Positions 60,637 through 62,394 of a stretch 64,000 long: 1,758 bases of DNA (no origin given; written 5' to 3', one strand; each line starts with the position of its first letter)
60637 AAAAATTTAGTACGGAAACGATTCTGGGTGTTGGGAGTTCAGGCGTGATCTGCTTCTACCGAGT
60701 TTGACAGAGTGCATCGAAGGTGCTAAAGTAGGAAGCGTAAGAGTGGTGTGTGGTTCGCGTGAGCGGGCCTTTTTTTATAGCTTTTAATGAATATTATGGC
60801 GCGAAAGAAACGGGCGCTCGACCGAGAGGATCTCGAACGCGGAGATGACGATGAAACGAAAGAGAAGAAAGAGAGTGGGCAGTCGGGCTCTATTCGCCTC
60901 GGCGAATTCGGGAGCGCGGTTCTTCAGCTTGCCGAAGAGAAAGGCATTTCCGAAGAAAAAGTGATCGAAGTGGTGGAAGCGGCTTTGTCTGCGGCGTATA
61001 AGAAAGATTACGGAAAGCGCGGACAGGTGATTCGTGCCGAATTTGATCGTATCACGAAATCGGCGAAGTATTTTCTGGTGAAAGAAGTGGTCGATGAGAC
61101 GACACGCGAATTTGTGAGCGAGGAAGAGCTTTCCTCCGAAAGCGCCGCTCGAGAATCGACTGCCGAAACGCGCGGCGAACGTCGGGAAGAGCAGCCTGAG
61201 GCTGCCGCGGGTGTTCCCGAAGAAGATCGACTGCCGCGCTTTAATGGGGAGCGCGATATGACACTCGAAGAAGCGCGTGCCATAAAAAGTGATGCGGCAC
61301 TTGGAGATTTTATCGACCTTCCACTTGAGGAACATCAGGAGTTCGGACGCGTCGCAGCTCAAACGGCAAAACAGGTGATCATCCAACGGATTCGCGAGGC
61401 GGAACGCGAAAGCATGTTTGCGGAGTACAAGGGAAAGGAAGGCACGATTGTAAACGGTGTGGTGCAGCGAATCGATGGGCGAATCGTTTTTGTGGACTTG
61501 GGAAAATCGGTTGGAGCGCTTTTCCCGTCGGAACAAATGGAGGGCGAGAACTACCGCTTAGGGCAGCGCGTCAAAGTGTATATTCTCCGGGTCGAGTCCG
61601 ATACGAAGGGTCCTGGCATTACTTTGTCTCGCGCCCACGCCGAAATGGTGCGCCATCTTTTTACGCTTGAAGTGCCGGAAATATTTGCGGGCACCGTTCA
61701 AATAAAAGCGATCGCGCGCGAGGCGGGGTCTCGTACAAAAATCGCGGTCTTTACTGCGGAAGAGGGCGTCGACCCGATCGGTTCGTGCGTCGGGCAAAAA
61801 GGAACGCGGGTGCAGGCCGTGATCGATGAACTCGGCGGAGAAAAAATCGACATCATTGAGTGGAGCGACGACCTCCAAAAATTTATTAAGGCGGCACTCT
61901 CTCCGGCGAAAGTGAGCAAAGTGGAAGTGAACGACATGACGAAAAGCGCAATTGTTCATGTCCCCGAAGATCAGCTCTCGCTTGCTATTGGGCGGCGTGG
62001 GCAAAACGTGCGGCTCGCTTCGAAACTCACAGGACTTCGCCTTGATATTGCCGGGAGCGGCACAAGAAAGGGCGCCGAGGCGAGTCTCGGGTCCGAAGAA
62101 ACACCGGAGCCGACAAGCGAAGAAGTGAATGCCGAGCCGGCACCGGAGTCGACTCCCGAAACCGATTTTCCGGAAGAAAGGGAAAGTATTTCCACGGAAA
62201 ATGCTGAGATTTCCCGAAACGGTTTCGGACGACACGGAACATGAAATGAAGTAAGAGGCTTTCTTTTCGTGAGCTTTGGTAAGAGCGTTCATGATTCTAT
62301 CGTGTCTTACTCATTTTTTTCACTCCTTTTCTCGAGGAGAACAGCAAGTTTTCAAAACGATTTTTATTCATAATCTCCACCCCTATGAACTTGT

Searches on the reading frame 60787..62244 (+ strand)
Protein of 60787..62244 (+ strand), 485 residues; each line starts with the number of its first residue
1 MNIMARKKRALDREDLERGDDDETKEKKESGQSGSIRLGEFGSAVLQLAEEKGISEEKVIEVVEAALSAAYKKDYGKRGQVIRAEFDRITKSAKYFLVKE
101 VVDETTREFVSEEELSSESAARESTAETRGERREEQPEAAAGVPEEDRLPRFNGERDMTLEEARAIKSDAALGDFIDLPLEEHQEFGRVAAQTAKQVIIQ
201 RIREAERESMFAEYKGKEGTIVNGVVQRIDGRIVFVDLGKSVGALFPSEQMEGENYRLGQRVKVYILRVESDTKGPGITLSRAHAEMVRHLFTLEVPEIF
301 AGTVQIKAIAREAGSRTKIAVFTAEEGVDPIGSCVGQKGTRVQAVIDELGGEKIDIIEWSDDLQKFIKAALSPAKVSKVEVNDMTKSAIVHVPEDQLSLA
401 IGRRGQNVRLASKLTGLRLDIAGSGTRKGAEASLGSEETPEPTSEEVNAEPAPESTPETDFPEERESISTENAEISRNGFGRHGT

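Call 17: search_protein_families(library=pfam, proteins=[window:60787-62244:+], max_evalue=0.001)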
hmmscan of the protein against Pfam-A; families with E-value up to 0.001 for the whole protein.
window:60787-62244:+ (485 aa): 5 families
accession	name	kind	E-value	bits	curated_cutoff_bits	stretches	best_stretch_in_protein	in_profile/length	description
PF08529.16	NusA_N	-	2.9e-30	105.4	23.8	1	40-208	1-119/119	NusA N-terminal domain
PF13184.12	KH_5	-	4e-30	104.2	27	1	313-381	1-69/69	NusA-like KH domain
PF00575.29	S1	-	7.7e-09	36.3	22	1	217-277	3-70/74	S1 RNA binding domain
PF07650.23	KH_2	-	0.00032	20.9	22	1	364-419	3-58/78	KH domain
PF23095.1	KH_NusA_C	-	0.00038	20.9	34.2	1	388-420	1-33/59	Transcription termination/antitermination protein NusA, KH domain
